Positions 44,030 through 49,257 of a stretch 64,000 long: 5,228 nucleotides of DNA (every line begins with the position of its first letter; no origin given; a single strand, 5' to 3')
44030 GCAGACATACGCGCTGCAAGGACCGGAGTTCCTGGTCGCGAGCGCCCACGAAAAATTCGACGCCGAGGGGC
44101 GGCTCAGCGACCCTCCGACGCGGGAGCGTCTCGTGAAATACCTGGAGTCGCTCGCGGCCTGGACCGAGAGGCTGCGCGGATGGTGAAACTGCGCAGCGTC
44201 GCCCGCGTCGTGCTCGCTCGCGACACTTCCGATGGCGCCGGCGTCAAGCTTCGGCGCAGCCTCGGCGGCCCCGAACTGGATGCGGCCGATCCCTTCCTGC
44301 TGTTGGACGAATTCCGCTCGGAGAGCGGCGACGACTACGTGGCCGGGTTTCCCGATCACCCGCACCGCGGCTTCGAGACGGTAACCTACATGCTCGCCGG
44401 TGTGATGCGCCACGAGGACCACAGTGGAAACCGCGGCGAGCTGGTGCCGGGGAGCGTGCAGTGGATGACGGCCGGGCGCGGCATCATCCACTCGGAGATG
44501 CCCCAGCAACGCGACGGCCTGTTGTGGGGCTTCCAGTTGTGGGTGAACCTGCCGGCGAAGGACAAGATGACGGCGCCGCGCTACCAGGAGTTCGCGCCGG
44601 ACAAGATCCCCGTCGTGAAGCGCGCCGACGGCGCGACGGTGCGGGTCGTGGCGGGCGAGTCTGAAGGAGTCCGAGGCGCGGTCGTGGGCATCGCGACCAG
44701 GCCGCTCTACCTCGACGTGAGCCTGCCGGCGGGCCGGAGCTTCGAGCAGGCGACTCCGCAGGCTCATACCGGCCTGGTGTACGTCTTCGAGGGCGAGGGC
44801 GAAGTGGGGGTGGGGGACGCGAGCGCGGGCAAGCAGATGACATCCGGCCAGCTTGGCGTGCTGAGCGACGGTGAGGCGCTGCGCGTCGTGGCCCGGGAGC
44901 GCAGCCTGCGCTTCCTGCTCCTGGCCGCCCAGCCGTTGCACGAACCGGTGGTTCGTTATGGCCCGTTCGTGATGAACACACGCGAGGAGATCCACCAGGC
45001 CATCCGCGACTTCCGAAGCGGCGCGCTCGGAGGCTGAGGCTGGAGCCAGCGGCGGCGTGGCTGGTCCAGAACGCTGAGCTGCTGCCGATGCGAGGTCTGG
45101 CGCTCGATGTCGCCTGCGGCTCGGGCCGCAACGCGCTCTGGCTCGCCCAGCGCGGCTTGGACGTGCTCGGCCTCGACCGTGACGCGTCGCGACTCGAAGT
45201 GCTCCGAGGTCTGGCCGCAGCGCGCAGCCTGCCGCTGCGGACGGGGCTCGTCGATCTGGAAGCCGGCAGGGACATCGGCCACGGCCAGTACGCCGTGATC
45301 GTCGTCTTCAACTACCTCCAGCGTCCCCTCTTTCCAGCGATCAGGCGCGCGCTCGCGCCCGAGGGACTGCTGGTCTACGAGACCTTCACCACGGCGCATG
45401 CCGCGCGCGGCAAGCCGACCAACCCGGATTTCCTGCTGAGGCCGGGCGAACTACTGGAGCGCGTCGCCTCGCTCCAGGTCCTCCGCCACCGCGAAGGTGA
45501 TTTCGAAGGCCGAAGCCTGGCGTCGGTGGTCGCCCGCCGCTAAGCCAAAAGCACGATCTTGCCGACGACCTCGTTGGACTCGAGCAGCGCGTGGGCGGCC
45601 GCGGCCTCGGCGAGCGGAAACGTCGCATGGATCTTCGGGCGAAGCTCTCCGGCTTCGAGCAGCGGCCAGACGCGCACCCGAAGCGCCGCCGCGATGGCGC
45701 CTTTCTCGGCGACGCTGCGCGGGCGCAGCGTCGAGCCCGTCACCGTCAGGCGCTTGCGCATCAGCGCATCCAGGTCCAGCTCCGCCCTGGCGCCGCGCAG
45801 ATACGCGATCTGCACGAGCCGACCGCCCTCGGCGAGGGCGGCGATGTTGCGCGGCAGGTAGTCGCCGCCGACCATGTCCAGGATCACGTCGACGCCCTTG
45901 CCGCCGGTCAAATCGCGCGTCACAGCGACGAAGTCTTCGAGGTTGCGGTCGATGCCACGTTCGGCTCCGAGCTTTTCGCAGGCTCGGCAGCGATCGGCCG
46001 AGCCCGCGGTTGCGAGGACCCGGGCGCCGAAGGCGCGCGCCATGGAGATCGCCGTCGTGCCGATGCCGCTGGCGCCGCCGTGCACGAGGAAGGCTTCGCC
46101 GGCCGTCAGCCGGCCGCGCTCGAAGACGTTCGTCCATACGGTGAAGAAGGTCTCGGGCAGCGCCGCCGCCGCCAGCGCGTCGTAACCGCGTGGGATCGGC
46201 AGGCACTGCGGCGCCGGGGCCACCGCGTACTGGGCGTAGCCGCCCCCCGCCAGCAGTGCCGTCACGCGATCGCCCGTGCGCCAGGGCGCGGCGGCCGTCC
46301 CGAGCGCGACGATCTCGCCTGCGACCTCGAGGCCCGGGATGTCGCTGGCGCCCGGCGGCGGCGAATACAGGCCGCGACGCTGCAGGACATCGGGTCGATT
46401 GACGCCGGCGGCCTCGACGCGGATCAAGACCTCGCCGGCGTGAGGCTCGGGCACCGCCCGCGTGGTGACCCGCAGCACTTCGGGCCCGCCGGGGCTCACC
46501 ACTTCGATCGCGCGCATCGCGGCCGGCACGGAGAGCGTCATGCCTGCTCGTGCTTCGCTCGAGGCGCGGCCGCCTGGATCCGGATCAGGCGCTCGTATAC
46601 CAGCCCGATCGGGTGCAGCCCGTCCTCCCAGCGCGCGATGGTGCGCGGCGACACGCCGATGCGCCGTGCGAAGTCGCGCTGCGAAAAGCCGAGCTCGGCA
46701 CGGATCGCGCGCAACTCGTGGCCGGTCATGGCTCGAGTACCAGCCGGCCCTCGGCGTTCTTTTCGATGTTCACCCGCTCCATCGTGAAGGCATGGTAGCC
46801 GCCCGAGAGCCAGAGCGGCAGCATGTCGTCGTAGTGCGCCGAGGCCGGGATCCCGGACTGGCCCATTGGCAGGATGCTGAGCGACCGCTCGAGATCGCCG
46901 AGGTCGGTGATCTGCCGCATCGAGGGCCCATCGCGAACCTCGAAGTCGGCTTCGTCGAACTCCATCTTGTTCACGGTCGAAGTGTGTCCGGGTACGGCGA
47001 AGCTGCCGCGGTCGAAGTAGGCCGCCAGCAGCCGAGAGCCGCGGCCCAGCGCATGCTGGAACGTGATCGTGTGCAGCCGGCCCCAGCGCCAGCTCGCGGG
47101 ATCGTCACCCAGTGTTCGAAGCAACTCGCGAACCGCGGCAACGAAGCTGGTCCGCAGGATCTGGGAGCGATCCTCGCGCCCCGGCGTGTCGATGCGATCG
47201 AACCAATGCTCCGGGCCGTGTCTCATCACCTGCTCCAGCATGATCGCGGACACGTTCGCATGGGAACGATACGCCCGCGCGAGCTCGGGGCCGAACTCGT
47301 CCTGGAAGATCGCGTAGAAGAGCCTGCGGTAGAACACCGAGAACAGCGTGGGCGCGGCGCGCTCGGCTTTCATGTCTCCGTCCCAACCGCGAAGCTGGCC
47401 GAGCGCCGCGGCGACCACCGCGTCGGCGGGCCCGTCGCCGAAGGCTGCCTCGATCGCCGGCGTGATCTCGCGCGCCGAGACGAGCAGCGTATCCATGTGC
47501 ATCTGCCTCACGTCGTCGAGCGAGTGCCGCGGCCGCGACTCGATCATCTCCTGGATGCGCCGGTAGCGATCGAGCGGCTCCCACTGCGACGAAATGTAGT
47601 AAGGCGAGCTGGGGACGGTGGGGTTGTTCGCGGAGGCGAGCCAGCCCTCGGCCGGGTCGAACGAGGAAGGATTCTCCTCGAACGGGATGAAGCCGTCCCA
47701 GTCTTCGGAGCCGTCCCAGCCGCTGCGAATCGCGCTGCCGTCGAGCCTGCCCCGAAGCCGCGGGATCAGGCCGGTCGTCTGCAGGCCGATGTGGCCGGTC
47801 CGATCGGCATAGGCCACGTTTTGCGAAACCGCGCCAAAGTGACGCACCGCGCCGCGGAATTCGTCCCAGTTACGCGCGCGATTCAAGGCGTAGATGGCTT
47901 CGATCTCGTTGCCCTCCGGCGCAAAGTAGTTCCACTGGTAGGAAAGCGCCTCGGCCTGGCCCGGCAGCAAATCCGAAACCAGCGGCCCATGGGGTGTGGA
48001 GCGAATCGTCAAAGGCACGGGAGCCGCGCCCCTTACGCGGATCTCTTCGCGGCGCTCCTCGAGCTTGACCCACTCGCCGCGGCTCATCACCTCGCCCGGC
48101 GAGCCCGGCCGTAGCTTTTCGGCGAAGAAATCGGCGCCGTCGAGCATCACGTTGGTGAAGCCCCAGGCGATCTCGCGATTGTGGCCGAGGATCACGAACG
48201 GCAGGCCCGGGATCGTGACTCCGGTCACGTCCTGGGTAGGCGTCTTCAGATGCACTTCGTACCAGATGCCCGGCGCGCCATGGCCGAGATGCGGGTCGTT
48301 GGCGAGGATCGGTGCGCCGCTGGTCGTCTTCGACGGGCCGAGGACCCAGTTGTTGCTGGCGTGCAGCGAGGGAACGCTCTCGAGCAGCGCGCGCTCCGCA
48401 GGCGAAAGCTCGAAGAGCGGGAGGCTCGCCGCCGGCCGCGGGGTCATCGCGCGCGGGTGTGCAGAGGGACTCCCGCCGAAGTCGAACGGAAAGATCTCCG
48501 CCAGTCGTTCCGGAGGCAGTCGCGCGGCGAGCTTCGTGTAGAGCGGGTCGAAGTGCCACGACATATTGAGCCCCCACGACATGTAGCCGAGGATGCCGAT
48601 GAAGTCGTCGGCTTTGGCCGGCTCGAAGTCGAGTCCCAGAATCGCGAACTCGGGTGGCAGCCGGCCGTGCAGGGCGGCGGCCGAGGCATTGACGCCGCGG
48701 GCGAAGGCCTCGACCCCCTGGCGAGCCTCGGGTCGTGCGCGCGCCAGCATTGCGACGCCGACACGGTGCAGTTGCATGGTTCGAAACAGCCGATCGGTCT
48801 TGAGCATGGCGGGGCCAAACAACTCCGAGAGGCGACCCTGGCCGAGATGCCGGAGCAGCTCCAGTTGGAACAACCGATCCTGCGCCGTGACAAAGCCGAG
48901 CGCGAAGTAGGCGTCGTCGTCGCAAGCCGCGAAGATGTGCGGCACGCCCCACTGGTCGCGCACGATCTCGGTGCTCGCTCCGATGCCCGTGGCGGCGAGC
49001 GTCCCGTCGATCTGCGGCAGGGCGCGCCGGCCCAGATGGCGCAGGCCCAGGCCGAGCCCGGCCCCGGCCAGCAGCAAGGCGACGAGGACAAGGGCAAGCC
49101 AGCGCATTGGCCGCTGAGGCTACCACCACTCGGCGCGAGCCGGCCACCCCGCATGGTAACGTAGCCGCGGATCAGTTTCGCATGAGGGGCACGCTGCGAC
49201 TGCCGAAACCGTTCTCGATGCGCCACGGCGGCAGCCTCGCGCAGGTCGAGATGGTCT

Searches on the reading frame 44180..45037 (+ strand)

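Call 53: search_protein_families(library=pfam, max_evalue=0.00001, proteins=[window:44180-45037:+])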
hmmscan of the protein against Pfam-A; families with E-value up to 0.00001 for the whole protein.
window:44180-45037:+ (285 aa): 2 families
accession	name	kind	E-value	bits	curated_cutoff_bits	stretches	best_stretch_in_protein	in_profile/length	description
PF02678.22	Pirin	-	3.7e-35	120.6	26.1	1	22-122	2-108/108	Pirin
PF05726.19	Pirin_C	-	5e-28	97.9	27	1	177-283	1-102/103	Pirin C-terminal cupin domain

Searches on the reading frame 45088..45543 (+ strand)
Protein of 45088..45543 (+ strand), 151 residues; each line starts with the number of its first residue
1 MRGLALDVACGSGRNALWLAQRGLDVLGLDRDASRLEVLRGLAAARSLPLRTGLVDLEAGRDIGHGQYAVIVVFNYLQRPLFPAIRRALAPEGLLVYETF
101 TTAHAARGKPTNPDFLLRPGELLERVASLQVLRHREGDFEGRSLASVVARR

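Call 53: search_protein_families(library=pfam, max_evalue=0.00001, proteins=[window:45088-45543:+])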
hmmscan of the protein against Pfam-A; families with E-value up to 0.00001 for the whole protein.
window:45088-45543:+ (151 aa): 4 families
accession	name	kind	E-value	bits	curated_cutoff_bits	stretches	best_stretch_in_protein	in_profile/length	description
PF13649.12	Methyltransf_25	-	1.7e-09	38.7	27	1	6-93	2-97/97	Methyltransferase domain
PF03848.20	TehB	-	1.3e-07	31.7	20.4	1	4-85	33-116/193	Tellurite resistance protein TehB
PF08241.18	Methyltransf_11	-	5.7e-07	30.5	21.2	1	6-96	1-94/95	Methyltransferase domain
PF08242.18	Methyltransf_12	-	6e-06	27.3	30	1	6-95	1-98/98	Methyltransferase domain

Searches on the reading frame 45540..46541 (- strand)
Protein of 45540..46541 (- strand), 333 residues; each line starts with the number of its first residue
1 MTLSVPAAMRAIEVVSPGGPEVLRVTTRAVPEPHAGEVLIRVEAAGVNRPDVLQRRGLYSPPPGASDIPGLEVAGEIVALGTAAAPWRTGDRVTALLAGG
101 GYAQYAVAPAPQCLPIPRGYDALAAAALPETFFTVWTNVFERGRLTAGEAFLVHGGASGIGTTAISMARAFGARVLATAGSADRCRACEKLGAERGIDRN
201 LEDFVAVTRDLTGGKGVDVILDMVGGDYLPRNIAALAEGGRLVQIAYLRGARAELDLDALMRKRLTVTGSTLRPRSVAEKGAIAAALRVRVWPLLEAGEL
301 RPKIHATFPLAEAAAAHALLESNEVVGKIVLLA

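Call 53: search_protein_families(library=pfam, max_evalue=0.00001, proteins=[window:45540-46541:-])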
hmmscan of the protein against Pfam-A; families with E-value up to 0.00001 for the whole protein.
window:45540-46541:- (333 aa): 3 families
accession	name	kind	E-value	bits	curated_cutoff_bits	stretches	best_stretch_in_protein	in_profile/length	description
PF00107.32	ADH_zinc_N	-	9e-28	97.2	31.8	1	159-276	1-118/129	Zinc-binding dehydrogenase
PF13602.12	ADH_zinc_N_2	-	1e-25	91.7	27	1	191-331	1-134/134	Zinc-binding dehydrogenase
PF08240.17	ADH_N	-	1.2e-17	64.5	23.5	1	35-117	2-103/104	Alcohol dehydrogenase GroES-like domain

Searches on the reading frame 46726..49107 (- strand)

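Call 53: search_protein_families(library=pfam, max_evalue=0.00001, proteins=[window:46726-49107:-])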
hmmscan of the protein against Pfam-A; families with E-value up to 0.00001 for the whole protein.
window:46726-49107:- (793 aa): 1 family
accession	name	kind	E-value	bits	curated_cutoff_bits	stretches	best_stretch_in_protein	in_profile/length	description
PF01804.23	Penicil_amidase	-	8.8e-226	752.5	21.3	1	46-782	2-674/675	Penicillin amidase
